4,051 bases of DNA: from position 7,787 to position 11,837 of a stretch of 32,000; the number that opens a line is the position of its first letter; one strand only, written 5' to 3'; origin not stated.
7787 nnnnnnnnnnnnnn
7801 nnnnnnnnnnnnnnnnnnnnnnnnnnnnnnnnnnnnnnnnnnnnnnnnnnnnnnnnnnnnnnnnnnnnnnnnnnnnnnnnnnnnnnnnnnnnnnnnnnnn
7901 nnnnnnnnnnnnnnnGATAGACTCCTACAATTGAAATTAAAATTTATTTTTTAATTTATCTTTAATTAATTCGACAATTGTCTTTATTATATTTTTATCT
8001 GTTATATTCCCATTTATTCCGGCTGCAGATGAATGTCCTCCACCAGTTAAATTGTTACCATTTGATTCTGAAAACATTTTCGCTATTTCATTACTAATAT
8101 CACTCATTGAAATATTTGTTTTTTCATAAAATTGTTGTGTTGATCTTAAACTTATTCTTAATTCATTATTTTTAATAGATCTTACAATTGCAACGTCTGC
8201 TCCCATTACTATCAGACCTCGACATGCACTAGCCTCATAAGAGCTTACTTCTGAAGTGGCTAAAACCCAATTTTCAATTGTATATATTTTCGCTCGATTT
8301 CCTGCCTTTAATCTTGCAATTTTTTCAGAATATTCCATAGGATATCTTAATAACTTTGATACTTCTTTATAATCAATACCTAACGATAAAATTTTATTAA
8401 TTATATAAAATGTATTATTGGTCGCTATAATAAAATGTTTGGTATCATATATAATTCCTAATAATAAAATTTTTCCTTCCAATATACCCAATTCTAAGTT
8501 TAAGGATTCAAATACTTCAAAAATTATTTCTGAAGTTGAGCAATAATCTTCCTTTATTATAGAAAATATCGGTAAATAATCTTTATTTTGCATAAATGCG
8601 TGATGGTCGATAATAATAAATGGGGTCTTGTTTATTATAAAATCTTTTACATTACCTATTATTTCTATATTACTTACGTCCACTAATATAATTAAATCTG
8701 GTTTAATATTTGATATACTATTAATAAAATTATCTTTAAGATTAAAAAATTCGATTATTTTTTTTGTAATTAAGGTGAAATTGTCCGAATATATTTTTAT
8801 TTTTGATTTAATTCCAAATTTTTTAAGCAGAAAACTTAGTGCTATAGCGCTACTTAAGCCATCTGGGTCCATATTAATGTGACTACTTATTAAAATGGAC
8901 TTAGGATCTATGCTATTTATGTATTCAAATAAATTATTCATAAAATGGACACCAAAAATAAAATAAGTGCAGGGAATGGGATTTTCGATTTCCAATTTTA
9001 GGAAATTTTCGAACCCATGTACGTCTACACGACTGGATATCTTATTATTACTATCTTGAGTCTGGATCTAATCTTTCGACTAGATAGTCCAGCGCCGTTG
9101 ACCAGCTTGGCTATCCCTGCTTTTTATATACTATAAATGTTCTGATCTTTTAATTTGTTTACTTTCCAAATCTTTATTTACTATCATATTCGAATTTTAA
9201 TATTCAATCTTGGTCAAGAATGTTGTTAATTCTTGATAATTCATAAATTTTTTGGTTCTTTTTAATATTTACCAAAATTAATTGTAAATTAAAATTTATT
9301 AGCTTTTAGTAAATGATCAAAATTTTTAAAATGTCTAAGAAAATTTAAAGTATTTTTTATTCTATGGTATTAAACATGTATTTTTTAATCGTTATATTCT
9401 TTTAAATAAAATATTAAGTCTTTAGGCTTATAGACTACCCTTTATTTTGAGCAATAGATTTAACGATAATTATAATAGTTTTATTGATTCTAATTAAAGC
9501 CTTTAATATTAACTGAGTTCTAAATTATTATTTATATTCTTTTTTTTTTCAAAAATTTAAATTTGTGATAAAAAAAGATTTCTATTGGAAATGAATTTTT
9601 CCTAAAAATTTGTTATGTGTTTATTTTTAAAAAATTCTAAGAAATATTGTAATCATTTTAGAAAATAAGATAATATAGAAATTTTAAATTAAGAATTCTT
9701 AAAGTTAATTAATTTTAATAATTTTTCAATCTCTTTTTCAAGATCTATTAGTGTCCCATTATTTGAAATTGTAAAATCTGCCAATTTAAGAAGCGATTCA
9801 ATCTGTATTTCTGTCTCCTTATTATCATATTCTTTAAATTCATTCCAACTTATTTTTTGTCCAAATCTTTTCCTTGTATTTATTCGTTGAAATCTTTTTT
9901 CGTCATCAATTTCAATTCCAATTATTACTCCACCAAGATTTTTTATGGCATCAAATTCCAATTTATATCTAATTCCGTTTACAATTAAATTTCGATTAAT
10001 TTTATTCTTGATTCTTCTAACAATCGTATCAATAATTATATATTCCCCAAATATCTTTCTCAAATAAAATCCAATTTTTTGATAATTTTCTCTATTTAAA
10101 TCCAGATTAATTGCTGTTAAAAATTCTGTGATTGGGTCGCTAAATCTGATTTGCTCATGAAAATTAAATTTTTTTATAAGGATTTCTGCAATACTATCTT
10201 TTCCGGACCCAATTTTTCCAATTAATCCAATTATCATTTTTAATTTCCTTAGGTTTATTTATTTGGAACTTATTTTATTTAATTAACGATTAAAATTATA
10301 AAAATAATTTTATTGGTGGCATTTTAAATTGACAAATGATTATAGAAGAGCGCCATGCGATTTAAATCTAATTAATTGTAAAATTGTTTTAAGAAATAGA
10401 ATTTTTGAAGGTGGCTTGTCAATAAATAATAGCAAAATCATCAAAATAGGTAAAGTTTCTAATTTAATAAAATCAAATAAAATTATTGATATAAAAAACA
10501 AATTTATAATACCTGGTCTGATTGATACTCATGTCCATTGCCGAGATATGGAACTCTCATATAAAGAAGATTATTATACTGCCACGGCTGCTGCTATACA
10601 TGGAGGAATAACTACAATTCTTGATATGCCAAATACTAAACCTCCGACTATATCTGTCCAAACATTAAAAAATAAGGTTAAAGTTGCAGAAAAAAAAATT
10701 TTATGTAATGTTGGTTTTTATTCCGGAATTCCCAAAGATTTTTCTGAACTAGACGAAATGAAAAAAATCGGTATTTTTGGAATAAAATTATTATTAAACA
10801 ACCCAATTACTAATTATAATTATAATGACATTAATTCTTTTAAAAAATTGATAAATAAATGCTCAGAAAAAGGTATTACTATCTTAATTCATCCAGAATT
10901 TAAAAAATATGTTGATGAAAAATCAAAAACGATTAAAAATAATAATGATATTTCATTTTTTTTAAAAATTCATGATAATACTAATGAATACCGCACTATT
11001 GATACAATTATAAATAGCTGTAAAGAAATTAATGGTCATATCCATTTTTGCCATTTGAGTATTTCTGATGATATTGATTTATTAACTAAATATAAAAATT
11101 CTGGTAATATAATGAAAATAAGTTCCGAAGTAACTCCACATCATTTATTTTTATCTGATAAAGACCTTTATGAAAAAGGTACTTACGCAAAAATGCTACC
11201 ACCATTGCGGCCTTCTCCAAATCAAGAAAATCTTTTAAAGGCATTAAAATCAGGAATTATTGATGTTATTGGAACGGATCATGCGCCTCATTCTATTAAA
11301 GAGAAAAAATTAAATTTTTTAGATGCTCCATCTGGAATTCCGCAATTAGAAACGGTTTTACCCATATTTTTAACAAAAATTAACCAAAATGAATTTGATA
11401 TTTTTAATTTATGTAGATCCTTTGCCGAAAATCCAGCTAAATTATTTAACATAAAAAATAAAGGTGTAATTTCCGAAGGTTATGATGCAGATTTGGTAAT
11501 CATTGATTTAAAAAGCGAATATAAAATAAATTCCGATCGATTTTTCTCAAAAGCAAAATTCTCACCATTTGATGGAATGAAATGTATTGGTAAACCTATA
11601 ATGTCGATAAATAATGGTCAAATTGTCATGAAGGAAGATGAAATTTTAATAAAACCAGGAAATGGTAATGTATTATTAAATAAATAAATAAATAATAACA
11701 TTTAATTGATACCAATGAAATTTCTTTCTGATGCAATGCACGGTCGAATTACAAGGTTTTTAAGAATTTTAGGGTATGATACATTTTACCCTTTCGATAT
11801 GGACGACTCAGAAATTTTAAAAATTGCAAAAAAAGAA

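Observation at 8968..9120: tRNA-Leu(CAA) with three introns, two of them non-canonical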

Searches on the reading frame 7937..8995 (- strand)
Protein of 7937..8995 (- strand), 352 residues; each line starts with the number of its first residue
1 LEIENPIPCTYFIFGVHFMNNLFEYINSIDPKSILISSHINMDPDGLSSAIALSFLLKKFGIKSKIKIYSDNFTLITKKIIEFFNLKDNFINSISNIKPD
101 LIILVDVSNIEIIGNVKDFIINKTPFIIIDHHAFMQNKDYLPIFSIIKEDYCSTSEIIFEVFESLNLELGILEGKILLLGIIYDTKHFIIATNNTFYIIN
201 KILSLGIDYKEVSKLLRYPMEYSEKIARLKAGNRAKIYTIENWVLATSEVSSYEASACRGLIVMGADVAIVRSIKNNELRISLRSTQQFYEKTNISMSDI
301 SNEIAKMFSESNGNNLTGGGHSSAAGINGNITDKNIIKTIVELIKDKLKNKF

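Call 12: search_protein_families(library=pfam, proteins=[window:7937-8995:-])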
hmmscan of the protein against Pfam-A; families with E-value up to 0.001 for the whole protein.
window:7937-8995:- (352 aa): 2 families
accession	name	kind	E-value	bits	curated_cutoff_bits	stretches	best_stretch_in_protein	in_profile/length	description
PF01368.27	DHH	-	2.4e-14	54.1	28.1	1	34-163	2-103/125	DHH family, N-terminal domain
PF02272.25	DHHA1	-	0.00019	22.3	25.9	1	269-349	34-101/102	DHHA1 domain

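Call 15: find_related_loci(query=window:7937-8950:-, collection=genome_contigs, flank=3000)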
Query window:7937-8950:- (337 aa) in genome_contigs; peptide patterns used: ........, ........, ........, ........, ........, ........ (x = any residue, [..] = any of these).
165 stretches matched a pattern, but none encodes a relative of the query by tblastn (E <= 1e-3).

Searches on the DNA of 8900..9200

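Call 68: search_rna_families(source=window, start=8900, end=9200, threshold=evalue, max_evalue=10, show_alignments=2)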
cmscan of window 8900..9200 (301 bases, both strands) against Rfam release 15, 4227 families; matches with E-value up to 10: 4.
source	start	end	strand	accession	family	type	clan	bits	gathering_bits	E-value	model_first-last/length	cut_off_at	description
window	8900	9040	+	RF01584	snoR03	Gene; snRNA; snoRNA; HACA-box;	-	24.4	80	0.48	1-163/163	no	small nucleolar RNA snoR03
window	8950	9058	-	RF01457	rli22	Gene; sRNA;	CL00114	16.4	80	2.9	1-111/111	no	Listeria sRNA rli22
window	8982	9014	-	RF01360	CRISPR-DR47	Gene; CRISPR;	-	15.7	39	2.3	1-37/37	no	CRISPR RNA direct repeat element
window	8988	9018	-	RF00447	IRES_Kv1_4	Cis-reg; IRES;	-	15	100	0.29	155-185/259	no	Voltage-gated potassium-channel Kv1.4 IRES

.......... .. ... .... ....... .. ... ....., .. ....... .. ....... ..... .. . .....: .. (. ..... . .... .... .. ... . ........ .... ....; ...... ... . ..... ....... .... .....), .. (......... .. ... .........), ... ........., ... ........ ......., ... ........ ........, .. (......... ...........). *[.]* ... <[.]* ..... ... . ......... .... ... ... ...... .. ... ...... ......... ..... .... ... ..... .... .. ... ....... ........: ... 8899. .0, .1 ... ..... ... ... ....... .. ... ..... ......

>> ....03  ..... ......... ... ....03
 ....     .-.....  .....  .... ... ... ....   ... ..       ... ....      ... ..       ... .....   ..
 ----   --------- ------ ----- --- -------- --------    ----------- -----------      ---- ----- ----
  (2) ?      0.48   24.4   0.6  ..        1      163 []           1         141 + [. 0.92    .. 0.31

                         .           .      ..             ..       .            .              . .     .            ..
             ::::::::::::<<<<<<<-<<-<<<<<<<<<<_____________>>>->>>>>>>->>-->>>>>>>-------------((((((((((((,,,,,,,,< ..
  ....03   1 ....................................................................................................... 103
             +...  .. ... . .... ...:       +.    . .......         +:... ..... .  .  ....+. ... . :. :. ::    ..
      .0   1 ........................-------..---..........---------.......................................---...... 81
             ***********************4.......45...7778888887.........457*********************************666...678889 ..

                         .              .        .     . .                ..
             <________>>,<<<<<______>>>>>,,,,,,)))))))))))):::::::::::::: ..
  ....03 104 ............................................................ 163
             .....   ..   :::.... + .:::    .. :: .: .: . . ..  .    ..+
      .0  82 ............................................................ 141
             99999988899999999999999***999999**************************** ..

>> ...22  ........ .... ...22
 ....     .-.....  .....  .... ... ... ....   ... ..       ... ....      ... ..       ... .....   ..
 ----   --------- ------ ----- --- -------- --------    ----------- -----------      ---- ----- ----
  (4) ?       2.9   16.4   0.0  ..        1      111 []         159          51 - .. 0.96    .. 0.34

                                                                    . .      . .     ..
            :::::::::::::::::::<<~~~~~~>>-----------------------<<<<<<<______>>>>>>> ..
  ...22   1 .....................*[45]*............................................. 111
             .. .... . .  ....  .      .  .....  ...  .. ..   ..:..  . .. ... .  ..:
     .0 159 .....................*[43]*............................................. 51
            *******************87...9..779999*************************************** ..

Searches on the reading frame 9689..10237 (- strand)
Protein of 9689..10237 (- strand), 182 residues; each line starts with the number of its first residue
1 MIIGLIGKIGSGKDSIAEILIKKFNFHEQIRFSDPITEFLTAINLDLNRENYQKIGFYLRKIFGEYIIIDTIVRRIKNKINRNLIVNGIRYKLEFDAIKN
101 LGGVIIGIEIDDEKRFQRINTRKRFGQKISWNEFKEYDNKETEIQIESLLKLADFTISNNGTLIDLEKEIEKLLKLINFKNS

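Call 12: search_protein_families(library=pfam, proteins=[window:9689-10237:-])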
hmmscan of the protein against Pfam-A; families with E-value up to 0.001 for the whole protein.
window:9689-10237:- (182 aa): 3 families
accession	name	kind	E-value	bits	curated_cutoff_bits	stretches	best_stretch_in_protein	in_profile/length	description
PF13238.12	AAA_18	-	9.6e-09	36.2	29.4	1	3-138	1-120/128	AAA domain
PF21448.3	DNMK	-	8.5e-05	22.7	27.1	0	2-47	2-46/232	Deoxynucleotide monophosphate kinase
PF01121.26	CoaE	-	0.00052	20.2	27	0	1-21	1-21/180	Dephospho-CoA kinase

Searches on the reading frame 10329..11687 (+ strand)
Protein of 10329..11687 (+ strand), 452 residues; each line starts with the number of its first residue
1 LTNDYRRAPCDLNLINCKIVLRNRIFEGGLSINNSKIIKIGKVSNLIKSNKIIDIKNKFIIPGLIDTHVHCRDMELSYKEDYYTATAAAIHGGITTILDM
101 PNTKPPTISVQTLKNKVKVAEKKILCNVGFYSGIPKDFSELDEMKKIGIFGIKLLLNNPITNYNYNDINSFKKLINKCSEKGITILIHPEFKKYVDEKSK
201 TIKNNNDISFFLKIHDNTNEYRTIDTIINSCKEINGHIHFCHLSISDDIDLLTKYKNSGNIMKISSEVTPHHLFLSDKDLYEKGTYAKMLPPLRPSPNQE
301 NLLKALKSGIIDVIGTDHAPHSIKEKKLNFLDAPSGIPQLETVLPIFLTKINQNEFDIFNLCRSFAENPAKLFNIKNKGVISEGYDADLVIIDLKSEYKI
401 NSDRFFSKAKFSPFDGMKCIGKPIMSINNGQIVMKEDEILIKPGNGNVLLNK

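Call 12: search_protein_families(library=pfam, proteins=[window:10329-11687:+])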
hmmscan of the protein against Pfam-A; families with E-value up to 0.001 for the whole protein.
window:10329-11687:+ (452 aa): 2 families
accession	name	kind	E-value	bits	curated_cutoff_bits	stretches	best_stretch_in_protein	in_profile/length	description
PF01979.26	Amidohydro_1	-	4.8e-27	95.5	25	1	59-433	1-345/345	Amidohydrolase family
PF07969.17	Amidohydro_3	-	4e-09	36.9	29.7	0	356-400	407-451/472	Amidohydrolase family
